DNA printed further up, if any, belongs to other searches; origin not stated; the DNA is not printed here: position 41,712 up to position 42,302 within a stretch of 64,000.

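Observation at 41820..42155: Small acidic partner ORF translationally coupled to, and overlapping, the PHP-ATPase gene.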

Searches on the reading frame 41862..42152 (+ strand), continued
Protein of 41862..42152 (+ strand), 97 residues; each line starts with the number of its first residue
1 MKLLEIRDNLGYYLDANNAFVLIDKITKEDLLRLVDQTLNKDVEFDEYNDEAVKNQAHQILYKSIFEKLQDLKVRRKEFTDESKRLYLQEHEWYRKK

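Call 52: get_annotated_region(hit=H6, flank=7000)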
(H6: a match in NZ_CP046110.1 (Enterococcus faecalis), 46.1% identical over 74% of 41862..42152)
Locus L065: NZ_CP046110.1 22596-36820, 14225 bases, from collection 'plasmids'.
description: Enterococcus faecalis strain 133170041-3 plasmid pTEF2, complete sequence
organism: Enterococcus faecalis (NCBI taxid 1351)
taxonomy: Bacteria; Bacillota; Bacilli; Lactobacillales; Enterococcaceae; Enterococcus; Enterococcus faecalis
host: -; source: cell culture,air; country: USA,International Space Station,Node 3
typing (MOB-suite, as given by PLSDB): mobilizable; replicon rep_cluster_992; relaxase MOBC
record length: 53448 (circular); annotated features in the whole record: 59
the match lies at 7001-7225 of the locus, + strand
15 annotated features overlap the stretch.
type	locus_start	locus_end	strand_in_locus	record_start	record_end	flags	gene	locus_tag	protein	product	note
CDS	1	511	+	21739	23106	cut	-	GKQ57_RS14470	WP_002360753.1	bacteriocin secretion accessory protein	-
CDS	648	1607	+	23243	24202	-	-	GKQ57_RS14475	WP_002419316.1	IS30-like element IS6770 family transposase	-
CDS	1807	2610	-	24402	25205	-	-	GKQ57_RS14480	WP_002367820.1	AAA family ATPase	-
CDS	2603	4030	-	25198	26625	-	-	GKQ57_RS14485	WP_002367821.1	Mu transposase C-terminal domain-containing protein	-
CDS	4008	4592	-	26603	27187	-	-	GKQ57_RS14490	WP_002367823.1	recombinase family protein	GO:0006310 - DNA recombination [Evidence IEA]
CDS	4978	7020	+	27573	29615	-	-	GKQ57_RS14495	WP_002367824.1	histidinol-phosphatase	-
CDS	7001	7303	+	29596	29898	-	-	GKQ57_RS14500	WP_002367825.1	hypothetical protein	-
CDS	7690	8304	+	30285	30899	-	-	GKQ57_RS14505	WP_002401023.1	recombinase family protein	GO:0006310 - DNA recombination [Evidence IEA]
CDS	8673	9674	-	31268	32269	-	-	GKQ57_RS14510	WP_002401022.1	DUF4062 domain-containing protein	-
CDS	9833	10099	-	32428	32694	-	-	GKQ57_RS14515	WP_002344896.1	helix-turn-helix transcriptional regulator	-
CDS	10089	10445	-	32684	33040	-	-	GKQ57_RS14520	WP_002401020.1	type II toxin-antitoxin system RelE/ParE family toxin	-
CDS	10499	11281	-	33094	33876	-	-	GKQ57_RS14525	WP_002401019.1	abortive infection family protein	-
CDS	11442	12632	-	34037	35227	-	-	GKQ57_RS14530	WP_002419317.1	IS256-like element ISLgar5 family transposase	-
CDS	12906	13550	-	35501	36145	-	-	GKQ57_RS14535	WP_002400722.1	class II aldolase/adducin family protein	-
CDS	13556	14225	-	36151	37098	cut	-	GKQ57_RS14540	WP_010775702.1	hexose kinase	GO:0005975 - carbohydrate metabolic process [Evidence IEA]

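Call 68: fold_search(model_id=the predicted structure, library=viral)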
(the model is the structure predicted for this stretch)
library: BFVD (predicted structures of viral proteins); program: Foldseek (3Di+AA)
matches with E <= 10: 415; with E <= 0.001: 0
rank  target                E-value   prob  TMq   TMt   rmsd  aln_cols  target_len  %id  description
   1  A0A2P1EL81            2.1e-01  0.11  0.19  0.17  10.3        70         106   20  Uncharacterized protein [Moumouvirus australiensis]
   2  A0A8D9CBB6            2.7e-01  0.38  0.32  0.31   8.8        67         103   10  Uncharacterized protein [uncultured marine phage]
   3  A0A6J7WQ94            2.9e-01  0.12  0.20  0.29   8.6        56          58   20  Uncharacterized protein [uncultured Caudovirales phage]
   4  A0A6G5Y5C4            4.1e-01  0.15  0.31  0.28   8.8        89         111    9  (no name in the UniProt tables at hand)
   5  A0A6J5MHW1            4.4e-01  0.11  0.25  0.19  10.5        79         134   11  Uncharacterized protein [uncultured Caudovirales phage]
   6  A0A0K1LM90            4.7e-01  0.11  0.28  0.26  11.1       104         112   14  Uncharacterized protein [Caulobacter phage Seuss]
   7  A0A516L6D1            4.7e-01  0.11  0.25  0.09  15.2       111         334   16  (no name in the UniProt tables at hand)
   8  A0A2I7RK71            4.7e-01  0.07  0.21  0.19  12.1        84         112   19  (no name in the UniProt tables at hand)
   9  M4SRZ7                5.7e-01  0.09  0.23  0.23   9.6        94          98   15  Uncharacterized protein [Pseudoalteromonas phage pYD6-A]
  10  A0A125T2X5            6.6e-01  0.11  0.20  0.13   7.3        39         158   13  (no name in the UniProt tables at hand)
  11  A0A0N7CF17            7.5e-01  0.18  0.30  0.17  10.1        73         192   10  (no name in the UniProt tables at hand)
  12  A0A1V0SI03            7.5e-01  0.08  0.19  0.22  12.5        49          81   22  Uncharacterized protein [Klosneuvirus KNV1]
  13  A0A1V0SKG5            8.0e-01  0.20  0.37  0.30  12.1        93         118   20  Uncharacterized protein [Klosneuvirus KNV1]
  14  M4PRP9                8.6e-01  0.20  0.31  0.30  10.0        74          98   11  Uncharacterized protein [Sulfitobacter phage phiCB2047-B]
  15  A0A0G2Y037            8.6e-01  0.09  0.18  0.14   6.9        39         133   28  Uncharacterized protein [Acanthamoeba polyphaga mimivirus]
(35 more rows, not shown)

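Call 79: search_protein_families(library=pfam, alignment_id=A4, max_evalue=0.1)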
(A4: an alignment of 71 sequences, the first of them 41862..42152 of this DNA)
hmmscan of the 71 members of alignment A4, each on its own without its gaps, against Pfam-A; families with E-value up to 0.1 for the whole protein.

A. member 1, window:41862-42152:+ (97 aa): 1 family
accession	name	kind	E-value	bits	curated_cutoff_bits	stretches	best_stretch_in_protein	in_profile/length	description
PF25190.1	Tad5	-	0.022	15.3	27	1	6-67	36-96/123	Type I Thoeris inhibitor Tad5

B. families by the number of members that match (of 71 scanned): 41 families (the first 25 are shown)
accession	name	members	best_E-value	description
PF19020.6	Ta1207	1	0.0018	Ta1207 family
PF04849.18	HAP1_N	1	0.0095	HAP1 N-terminal conserved region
PF16186.11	Arm_3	1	0.01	Atypical Arm repeat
PF10692.14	DUF2498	1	0.011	Protein of unknown function (DUF2498)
PF09008.15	Head_binding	1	0.011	Head binding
PF10552.14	ORF6C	1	0.012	ORF6C domain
PF01145.31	Band_7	1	0.012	SPFH domain / Band 7 family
PF18386.7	ROQ_II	1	0.015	Roquin II domain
PF13972.11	TetR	1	0.016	Bacterial transcriptional repressor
PF02787.25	CPSase_L_D3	1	0.019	Carbamoyl-phosphate synthetase large chain, oligomerisation domain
PF25190.1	Tad5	1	0.022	Type I Thoeris inhibitor Tad5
PF24177.1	NV_polyhedrin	1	0.022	Nudivirus polyhedrin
PF03385.23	STELLO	1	0.024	STELLO glycosyltransferases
PF19063.5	DUF5759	1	0.025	Family of unknown function (DUF5759)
PF20439.3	SpoIVA_C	1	0.026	Sporulation stage IV protein A, C-terminal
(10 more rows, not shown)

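Call 80: search_solved_structures(query=A4, max_evalue=5)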
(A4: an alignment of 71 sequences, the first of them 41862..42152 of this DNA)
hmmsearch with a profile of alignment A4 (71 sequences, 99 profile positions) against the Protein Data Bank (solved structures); distinct sequences matched with E-value up to 5: 16.
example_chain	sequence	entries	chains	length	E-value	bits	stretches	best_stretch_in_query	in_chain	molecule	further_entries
6cfy_A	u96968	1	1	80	0.2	15.1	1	64-91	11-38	UPF0335 protein ASE63_04290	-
6cfx_A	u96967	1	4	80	0.21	15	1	64-91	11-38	UPF0335 protein ASE63_04290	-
8ydl_A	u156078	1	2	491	0.45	14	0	66-97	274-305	Fusion glycoprotein F2, F1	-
1hr7_B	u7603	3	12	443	0.62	13.5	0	15-46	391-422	MITOCHONDRIAL PROCESSING PEPTIDASE BETA SUBUNIT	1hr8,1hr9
1hr6_B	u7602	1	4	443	0.62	13.5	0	15-46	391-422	MITOCHONDRIAL PROCESSING PEPTIDASE BETA SUBUNIT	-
1oyg_A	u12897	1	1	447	0.92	13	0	19-57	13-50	levansucrase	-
3hjc_A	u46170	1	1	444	0.93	12.9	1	32-90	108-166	Heat shock protein 83-1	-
1pt2_A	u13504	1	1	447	0.93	12.9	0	19-57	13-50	Levansucrase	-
3byk_A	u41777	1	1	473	0.95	12.9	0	18-57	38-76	Levansucrase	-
3byj_A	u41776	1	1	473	0.95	12.9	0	18-57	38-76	Levansucrase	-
3byl_A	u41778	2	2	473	0.96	12.9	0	18-57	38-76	Levansucrase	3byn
6pwq_A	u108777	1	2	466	1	12.8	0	19-57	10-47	Glycoside hydrolase family 68 protein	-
6vhq_A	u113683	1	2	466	1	12.8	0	19-57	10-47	Glycoside hydrolase family 68 protein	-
3om4_A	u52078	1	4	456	1.3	12.5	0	21-58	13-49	Levansucrase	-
2waq_C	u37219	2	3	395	2.7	11.4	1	49-97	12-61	DNA-DIRECTED RNA POLYMERASE RPO1C SUBUNIT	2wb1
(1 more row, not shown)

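Call 88: search_protein_families(library=phrogs, proteins=[window:41862-42152:+], max_evalue=0.01)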
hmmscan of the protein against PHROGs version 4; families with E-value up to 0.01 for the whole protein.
window:41862-42152:+ (97 aa): 0 families
